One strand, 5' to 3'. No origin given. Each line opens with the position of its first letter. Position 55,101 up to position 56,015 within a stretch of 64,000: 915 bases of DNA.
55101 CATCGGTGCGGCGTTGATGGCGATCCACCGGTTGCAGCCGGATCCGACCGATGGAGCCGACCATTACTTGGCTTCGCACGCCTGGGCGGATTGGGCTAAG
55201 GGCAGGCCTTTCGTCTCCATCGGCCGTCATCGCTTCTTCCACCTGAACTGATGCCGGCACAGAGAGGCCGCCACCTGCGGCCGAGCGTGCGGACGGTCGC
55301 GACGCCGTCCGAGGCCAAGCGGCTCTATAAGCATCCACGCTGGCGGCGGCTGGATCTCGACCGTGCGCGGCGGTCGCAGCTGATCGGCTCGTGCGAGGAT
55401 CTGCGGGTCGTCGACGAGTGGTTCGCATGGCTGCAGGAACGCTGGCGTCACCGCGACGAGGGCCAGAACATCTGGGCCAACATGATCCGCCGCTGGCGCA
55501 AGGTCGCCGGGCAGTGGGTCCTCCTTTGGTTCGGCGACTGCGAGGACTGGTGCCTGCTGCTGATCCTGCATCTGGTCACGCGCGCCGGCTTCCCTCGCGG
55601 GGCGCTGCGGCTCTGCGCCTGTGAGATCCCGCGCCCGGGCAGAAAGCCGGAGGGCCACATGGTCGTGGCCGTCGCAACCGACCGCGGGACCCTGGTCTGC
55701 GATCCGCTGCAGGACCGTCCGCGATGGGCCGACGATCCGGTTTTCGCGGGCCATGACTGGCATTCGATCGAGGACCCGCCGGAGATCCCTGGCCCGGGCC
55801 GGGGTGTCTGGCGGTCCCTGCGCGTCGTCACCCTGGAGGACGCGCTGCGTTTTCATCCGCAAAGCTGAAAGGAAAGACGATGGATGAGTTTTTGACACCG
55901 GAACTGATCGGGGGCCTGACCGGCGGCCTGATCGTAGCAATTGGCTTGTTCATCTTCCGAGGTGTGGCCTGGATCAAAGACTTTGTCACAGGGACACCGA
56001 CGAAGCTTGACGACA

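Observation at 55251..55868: LapG-like cysteine protease inside the lysis cassette, coupled to the endolysin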

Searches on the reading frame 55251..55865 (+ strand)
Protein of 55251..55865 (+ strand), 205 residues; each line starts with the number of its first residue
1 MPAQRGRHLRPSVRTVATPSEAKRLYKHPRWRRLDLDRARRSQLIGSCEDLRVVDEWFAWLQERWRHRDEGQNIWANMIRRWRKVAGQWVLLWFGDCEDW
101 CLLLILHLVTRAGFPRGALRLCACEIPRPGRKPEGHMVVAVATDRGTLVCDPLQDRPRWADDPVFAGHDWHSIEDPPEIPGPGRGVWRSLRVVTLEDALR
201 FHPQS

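Call 3: search_protein_families(library=pfam, proteins=[window:55251-55865:+], max_evalue=1)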
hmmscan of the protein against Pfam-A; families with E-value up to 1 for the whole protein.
window:55251-55865:+ (205 aa): 1 family
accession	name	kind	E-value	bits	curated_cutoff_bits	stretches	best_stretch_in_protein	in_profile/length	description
PF06035.17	Peptidase_C93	-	1.4e-06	28.6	27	1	94-156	74-131/162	Bacterial transglutaminase-like cysteine proteinase BTLCP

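Call 4: search_protein_families(library=phrogs, proteins=[window:55251-55865:+], max_evalue=0.1)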
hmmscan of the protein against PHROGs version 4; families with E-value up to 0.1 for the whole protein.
window:55251-55865:+ (205 aa): 0 families

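Call 8: find_homologous_proteins(query=window:55251-55865:+, max_evalue=0.001)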
Query window:55251-55865:+ (205 aa): 1 proteins with E <= 0.001 among 431 candidates.
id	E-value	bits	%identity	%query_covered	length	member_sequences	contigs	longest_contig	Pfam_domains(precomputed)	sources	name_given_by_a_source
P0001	3.3e-71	257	62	92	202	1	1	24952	PF06035.18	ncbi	-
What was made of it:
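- Checked: A 62%-identical homologue exists in another phage contig (call 8).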

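Call 9: search_solved_structures(query=window:55251-55865:+, max_evalue=10, show_alignments=3)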
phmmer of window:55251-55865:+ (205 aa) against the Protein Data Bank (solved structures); distinct sequences matched with E-value up to 10: 1.
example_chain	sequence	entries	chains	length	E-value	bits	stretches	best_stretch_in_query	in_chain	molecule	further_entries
5wm2_A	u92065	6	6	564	1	11.7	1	113-156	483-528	Salicylate-AMP ligase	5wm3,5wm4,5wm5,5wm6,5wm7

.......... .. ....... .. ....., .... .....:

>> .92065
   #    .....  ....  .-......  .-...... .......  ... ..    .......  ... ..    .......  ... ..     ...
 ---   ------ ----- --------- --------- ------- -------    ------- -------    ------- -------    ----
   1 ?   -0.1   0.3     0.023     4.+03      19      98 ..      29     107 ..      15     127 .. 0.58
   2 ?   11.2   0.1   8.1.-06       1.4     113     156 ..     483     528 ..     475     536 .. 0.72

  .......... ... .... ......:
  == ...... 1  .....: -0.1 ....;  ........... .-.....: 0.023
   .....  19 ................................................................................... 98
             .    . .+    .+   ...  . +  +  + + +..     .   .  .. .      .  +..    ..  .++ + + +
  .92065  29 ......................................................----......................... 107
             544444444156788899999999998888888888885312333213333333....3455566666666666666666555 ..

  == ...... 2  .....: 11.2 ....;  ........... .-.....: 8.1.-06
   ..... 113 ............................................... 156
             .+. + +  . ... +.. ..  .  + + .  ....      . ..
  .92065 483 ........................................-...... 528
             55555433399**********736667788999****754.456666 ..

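Call 10: search_protein_families(library=ncbifam, proteins=[window:55251-55865:+], max_evalue=1)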
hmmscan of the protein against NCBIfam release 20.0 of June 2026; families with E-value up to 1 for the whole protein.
window:55251-55865:+ (205 aa): 1 family
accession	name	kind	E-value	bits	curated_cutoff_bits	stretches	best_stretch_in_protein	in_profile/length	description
NF008705.0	PRK11713.6-4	equivalog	0.32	10.2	343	1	13-43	113-143/248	16S rRNA (uracil(1498)-N(3))-methyltransferase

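Call 12: find_encoding_contigs(protein=P0001, flank=10000)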
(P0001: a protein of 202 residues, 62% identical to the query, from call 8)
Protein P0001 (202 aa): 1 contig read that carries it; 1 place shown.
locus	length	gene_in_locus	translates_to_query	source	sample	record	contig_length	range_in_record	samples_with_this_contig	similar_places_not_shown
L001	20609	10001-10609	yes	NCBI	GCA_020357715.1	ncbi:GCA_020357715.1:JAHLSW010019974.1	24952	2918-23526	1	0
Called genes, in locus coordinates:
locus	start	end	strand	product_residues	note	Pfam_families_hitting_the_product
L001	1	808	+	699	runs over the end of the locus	-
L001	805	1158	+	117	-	-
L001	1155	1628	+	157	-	PF08875:DUF1833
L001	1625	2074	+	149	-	PF00877:NLPC_P60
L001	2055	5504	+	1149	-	PF24801:FNIII-A_GpJ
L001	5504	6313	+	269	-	-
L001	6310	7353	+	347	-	-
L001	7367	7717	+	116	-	-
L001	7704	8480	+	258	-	-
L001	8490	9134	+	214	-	PF14301:DUF4376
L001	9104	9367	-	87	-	-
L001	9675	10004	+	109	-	PF16083:Phage_holin_3_3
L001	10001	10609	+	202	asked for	PF06035:Peptidase_C93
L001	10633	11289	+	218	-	PF23987:Phage_holin_10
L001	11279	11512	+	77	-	-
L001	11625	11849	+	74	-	-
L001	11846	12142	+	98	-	-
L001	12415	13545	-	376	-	-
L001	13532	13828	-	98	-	-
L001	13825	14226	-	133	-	PF14216:DUF4326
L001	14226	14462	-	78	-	-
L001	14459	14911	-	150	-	PF13560:HTH_31, PF01381:HTH_3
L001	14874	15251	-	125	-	-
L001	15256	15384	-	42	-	-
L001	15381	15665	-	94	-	PF24043:DUF7352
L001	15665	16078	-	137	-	-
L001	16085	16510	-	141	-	PF25682:Phage_VG64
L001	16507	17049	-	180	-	-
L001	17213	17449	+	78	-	-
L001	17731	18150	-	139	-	PF13443:HTH_26 (weak), PF01381:HTH_3 (weak)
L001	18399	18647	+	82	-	-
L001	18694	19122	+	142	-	PF27127:YfdP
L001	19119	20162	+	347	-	PF10065:DUF2303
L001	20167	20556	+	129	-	-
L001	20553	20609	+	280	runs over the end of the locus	-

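Call 17: predict_structure(alignment_id=A1)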
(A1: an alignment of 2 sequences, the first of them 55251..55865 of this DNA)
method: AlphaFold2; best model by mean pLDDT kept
length: 205 residues; sequences in the alignment: 2
mean_pLDDT: 36.3   pTM: 0.30
mean pLDDT of the five models: 36.3, 34.9, 34.8, 34.7, 33.9
residues with pLDDT >= 90: 0; 70-90: 0; 50-70: 9; < 50: 196
segments of 3 or more residues with pLDDT < 50: 1-57, 64-79, 81-91, 95-205
pLDDT, mean of each block of 10 residues (from residue 1): 33 30 31 29 34 48 46 44 47 45 45 33 35 36 36 35 33 31 28 30 27
secondary structure, 60 per line:
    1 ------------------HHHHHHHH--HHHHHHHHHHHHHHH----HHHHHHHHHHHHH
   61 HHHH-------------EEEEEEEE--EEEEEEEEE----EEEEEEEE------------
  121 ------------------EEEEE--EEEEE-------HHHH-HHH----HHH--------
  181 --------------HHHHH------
elements in order: H19-26 H29-43 H48-64 E78-85 E88-96 E101-108 E139-143 E146-150 H158-161 H195-199
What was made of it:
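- Tried and rejected: AlphaFold on a two-sequence alignment failed (pLDDT 36, call 17).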

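Call 18: search_protein_representatives(alignment_id=A1)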
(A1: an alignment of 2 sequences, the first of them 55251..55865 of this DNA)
Query: 2 sequences, 206 profile positions. Proteins with E-value up to 0.001 (for the whole library): 123; up to 1e-10: 6; up to 1e-30: 2. The best 123 are listed.
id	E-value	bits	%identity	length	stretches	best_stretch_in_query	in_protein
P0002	9.4e-48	178.6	-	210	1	5-200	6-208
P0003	2.1e-35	138.3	-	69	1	138-206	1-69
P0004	5.0e-14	68.5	-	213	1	53-199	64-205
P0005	2.1e-12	63.2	-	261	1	54-191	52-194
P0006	2.2e-12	63.2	-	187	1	12-205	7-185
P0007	2.8e-11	59.5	-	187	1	58-199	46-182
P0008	7.6e-10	54.8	-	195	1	56-177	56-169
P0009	9.8e-10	54.5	-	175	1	58-153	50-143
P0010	8.1e-08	48.2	-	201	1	85-177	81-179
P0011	9.3e-08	48.0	-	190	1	35-172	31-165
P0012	1.3e-07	47.5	-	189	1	53-201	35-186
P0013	3.2e-07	46.3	-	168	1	70-175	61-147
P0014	3.3e-07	46.2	-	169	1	30-173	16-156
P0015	3.7e-07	46.1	-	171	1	95-173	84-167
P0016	5.9e-07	45.4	-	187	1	91-176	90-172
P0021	1.0e-06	44.6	-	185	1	48-201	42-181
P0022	1.3e-06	44.3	-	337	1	95-177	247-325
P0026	1.6e-06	44.0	-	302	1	34-178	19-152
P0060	6.9e-05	38.7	-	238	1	94-164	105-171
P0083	2.5e-04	36.8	-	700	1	96-173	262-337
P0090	3.0e-04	36.6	-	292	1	93-156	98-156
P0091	3.1e-04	36.5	-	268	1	95-180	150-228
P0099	4.4e-04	36.0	-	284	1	78-169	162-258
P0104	6.0e-04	35.6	-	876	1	80-158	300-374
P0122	9.2e-04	35.0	-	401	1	86-156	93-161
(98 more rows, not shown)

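Call 22: find_homologous_proteins(query=A3, max_evalue=0.001)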
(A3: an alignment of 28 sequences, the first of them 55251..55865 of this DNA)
Query A3 (28 sequences) (205 aa, profile of the alignment): 4 proteins with E <= 0.001 among 2782 candidates.
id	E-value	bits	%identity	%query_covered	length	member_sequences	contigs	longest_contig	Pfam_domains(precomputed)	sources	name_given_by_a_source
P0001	8.1e-52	193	62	92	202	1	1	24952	PF06035.18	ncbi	-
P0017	2.7e-49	185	24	63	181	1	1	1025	PF06035.18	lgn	-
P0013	4.2e-45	171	31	52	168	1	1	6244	PF06035.18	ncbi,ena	-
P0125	1.2e-44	170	38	84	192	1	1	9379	PF06035.18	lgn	-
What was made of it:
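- Tried and rejected: The word-indexed homologue search found just one, and later four, relatives (calls 8, 22).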

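Call 24: search_dna_similar(query=window:55251-55865:+, collection=phages, mode=protein, max_evalue=0.01, max_rows=40)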
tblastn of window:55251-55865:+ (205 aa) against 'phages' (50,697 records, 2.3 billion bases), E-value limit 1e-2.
Records with a match: 1; places in all: 1; records where one place covers at least 80% of the query: 0.
Best place of each record, by identity: <60% 1.
By first word of the organism name: Rhizobium 1.
By host as written in the record: Rhizobium phaseoli N771 1.
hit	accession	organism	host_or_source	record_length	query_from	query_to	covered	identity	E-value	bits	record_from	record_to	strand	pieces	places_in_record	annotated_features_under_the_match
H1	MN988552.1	Rhizobium phage RHph_I4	Rhizobium phaseoli N771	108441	94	176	40%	36.1%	2e-4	47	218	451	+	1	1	transglutaminase-like cysteine peptidase protein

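Call 25: find_related_loci(query=window:55251-55865:+, collection=viral_contigs, flank=6000)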
Query window:55251-55865:+ (205 aa) in viral_contigs; peptide patterns used: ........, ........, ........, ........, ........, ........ (x = any residue, [..] = any of these).
1 stretches matched a pattern, but none encodes a relative of the query by tblastn (E <= 1e-3).

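Call 26: get_annotated_region(hit=H1, flank=6000)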
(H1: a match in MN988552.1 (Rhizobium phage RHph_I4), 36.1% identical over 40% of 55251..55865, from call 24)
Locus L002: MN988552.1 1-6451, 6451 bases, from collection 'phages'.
description: Rhizobium phage RHph_I4, complete genome.
organism: Rhizobium phage RHph_I4 (NCBI taxid 2509735)
taxonomy: Viruses; Duplodnaviria; Heunggongvirae; Uroviricota; Caudoviricetes
host: Rhizobium phaseoli N771; source: agricultural lands; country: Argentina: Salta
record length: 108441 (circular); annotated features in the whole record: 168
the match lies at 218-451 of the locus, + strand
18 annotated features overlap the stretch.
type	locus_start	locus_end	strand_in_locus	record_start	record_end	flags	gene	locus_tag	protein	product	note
CDS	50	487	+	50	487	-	-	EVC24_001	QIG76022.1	transglutaminase-like cysteine peptidase protein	-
CDS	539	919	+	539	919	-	-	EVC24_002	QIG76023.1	hypothetical protein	-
CDS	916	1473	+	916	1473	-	-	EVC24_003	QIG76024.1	putative 5'3'-deoxyribonucleotidase protein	GO_function: GO:0016791 - phosphatase activity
CDS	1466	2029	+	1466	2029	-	-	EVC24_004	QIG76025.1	hypothetical protein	-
CDS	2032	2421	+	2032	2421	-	-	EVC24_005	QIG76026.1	hypothetical protein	-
CDS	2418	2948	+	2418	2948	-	-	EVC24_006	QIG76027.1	hypothetical protein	-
CDS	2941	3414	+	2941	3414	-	-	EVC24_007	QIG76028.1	hypothetical protein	-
CDS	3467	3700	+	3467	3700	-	-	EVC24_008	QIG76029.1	hypothetical protein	-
CDS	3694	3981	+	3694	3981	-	-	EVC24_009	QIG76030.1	hypothetical protein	-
CDS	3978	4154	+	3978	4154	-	-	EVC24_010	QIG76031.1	hypothetical protein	-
CDS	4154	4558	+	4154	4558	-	-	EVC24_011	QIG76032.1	hypothetical protein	-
CDS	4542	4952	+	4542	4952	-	-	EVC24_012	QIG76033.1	hypothetical protein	-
CDS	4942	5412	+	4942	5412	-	-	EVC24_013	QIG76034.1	hypothetical protein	-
CDS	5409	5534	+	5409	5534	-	-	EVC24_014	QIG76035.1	hypothetical protein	-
CDS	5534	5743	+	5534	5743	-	-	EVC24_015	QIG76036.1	hypothetical protein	-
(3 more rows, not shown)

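Call 27: find_encoding_contigs(protein=P0125, flank=8000)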
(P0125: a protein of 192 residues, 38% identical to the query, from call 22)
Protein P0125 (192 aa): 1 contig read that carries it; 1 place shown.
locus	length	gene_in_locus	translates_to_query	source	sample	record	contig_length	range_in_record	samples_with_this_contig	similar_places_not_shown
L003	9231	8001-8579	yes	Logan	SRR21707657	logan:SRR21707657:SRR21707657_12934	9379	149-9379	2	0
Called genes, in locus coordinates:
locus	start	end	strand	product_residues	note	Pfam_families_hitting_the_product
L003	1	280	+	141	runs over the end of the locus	?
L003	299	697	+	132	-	-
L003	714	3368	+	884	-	-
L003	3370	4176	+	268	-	-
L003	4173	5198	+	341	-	-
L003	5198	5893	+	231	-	-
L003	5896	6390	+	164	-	-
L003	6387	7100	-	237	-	PF05050:Methyltransf_21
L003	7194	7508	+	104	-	-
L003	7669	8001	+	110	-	PF16083:Phage_holin_3_3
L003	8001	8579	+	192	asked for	PF06035:Peptidase_C93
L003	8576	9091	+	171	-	-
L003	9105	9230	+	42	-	?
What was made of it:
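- L003: holin_3_3, then C93 (call 27).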

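Call 28: find_encoding_contigs(protein=P0013, flank=8000)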
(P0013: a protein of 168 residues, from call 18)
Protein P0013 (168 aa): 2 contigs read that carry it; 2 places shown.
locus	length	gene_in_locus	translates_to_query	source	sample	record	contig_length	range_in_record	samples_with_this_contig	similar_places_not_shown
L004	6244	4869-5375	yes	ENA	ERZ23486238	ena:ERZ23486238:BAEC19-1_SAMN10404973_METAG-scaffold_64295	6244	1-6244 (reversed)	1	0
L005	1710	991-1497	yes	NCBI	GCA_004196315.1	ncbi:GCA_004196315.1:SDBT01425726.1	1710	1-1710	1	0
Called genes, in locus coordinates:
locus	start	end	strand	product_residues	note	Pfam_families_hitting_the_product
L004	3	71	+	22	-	?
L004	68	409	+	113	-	-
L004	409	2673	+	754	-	-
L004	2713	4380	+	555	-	-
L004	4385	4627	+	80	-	-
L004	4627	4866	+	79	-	-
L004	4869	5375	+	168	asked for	PF06035:Peptidase_C93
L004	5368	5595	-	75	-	-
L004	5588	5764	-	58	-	-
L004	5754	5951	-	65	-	-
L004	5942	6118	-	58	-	-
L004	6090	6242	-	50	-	?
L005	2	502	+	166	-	?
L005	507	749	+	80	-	-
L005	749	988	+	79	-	-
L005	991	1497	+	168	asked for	PF06035:Peptidase_C93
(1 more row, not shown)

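Call 30: find_related_loci(query=A4, collection=genome_contigs, flank=8000)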
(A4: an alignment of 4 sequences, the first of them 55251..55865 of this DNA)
Query A4 (205 aa) in genome_contigs; peptide patterns used: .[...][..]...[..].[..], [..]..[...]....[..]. (x = any residue, [..] = any of these).
599 stretches matched a pattern, but none encodes a relative of the query by tblastn (E <= 1e-3).

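Call 31: find_related_loci(query=A4, collection=viral_contigs, flank=8000)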
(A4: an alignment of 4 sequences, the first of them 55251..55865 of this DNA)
Query A4 (205 aa) in viral_contigs; peptide patterns used: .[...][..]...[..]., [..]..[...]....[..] (x = any residue, [..] = any of these).
40 stretches matched a pattern, but none encodes a relative of the query by tblastn (E <= 1e-3).

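Call 33: search_dna_similar(query=P0026, collection=phages, mode=protein, max_evalue=0.001, max_rows=40)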
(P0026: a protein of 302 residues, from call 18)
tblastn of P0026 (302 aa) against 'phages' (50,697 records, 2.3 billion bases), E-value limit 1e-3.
Records with a match: 854; places in all: 855; records where one place covers at least 80% of the query: 0.
Best place of each record, by identity: <60% 854.
By first word of the organism name: Salmonella 281; Escherichia 230; Klebsiella 82; Pseudomonas 57; Campylobacter 18; Bacteriophage 17; Stenotrophomonas 17; Aeromonas 16; Pectobacterium 14; Phage 14; and 39 more.
By host as written in the record: - 86; Escherichia coli 78; Salmonella enterica subsp. enterica serovar Enteritidis PT1 39; Escherichia coli K-12 29; Pseudomonas aeruginosa 27; Klebsiella pneumoniae 26; Salmonella sp. 25; Salmonella enterica 24; and 228 more.
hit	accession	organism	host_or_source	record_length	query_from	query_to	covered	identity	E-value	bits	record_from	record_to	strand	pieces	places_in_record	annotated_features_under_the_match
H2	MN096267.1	Pseudomonas phage vB_PaS_IME307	Pseudomonas aeruginosa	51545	155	302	49%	40.3%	1e-20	97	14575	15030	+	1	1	hypothetical protein (x2)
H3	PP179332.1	Pseudomonas phage Cygsa01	Pseudomonas syringae JD03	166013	170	301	44%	44.7%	1e-20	98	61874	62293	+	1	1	putative endolysin | hypothetical protein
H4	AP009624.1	Pseudomonas phage PAJU2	Pseudomonas aeruginosa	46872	170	302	44%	43.0%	2e-20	97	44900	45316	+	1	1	putative endolysin | hypothetical protein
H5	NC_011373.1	Pseudomonas phage PAJU2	Pseudomonas aeruginosa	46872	170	302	44%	43.0%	2e-20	97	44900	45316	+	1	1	endolysin | hypothetical protein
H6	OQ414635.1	Pelagibacter phage EXVC031P Hodr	Candidadtus Pelagibacter sp. HTCC1062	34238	176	302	42%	44.6%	2e-29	124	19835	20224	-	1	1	hypothetical protein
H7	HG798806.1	Pseudomonas phage vB_PaeP_Tr60_Ab31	Pseudomonas aeruginosa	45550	170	302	44%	41.0%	4e-19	93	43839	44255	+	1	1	Putative endolysin | Hypothetical protein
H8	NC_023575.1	Pseudomonas phage vB_PaeP_Tr60_Ab31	Pseudomonas aeruginosa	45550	170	302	44%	41.0%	4e-19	93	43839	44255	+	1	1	endolysin | Hypothetical protein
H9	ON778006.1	Pseudomonas phage vB_Pae_HB2107-3I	Pseudomonas aeruginosa PA14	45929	170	302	44%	41.0%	4e-19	93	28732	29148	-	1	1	cell wall hydrolase | hypothetical protein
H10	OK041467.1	Pseudomonas phage PAE2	Pseudomonas aeruginosa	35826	170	302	44%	41.0%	6e-19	93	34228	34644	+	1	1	putative cell wall hydrolase protein | hypothetical protein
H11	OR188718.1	Pseudomonas phage LPPA56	Pseudomonas aeruginosa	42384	177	301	41%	43.6%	2e-22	103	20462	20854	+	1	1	hypothetical protein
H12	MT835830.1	Bacteriophage sp.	human fecal samples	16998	172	302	43%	41.0%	1e-17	89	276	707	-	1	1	record has no annotation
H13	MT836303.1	Bacteriophage sp.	human fecal samples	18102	176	301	42%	42.2%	9e-17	86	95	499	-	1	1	record has no annotation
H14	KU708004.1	Pseudomonas phage phiAH14a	Pseudomonas sp. ANT_H14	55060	176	301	42%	41.5%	1e-15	83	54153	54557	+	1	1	peptidoglycan hydrolase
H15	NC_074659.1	Pseudomonas phage phiAH14a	Pseudomonas sp. ANT_H14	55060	176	301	42%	41.5%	1e-15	83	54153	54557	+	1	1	peptidoglycan hydrolase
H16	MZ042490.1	Stenotrophomonas phage BUCT608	Stenotrophomonas maltophilia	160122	166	298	44%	37.9%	3e-13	76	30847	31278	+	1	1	cell wall hydrolase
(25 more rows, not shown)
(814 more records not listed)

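Call 34: search_dna_similar(query=P0021, collection=phages, mode=protein, max_evalue=0.01, max_rows=40)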
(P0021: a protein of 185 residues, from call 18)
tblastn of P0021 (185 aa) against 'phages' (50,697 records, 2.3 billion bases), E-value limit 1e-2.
Records with a match: 2; places in all: 2; records where one place covers at least 80% of the query: 0.
Best place of each record, by identity: <60% 2.
By first word of the organism name: Rhizobium 2.
By host as written in the record: Rhizobium leguminosarum biovar viciae 3841 2.
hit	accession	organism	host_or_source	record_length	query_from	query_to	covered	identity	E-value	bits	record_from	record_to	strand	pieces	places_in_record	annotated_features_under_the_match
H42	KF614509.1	Rhizobium phage vB_RleS_L338C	Rhizobium leguminosarum biovar viciae ...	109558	33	167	73%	29.2%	1e-3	44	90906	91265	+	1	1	periplasmic protein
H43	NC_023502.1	Rhizobium phage vB_RleS_L338C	Rhizobium leguminosarum biovar viciae ...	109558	33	167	73%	29.2%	1e-3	44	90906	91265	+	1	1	periplasmic protein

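Call 38: find_related_loci(query=A6, collection=metagenome_contigs, flank=7000)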
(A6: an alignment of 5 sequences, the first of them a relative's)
Query A6 (187 aa) in metagenome_contigs; peptide patterns used: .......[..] (x = any residue, [..] = any of these).
414 stretches matched a pattern; 16 encode a relative of the query (tblastn E <= 1e-3); 16 distinct loci.
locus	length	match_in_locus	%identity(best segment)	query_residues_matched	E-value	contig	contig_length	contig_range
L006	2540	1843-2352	38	8-185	1e-26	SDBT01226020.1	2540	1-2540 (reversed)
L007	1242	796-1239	37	4-161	3e-20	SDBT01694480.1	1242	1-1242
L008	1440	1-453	32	8-170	2e-17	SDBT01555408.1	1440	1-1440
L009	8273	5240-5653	28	4-159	2e-14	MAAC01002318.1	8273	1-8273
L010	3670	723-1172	35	40-183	2e-12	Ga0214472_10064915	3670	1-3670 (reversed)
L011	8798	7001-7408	34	40-173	3e-12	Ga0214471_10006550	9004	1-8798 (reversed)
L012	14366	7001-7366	31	2-141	6e-11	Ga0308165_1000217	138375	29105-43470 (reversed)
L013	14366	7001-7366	31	2-141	6e-11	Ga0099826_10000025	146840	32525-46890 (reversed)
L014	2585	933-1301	30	1-141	7e-11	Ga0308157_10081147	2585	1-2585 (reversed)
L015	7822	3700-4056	36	31-165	1e-8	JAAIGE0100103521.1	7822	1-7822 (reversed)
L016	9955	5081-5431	31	6-141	7e-7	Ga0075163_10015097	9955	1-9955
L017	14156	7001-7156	35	41-97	4e-6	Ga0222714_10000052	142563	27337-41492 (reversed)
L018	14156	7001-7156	35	41-97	4e-6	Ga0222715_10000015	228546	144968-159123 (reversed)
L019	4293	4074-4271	27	20-93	1e-5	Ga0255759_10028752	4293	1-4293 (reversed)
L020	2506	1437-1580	34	41-93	2e-5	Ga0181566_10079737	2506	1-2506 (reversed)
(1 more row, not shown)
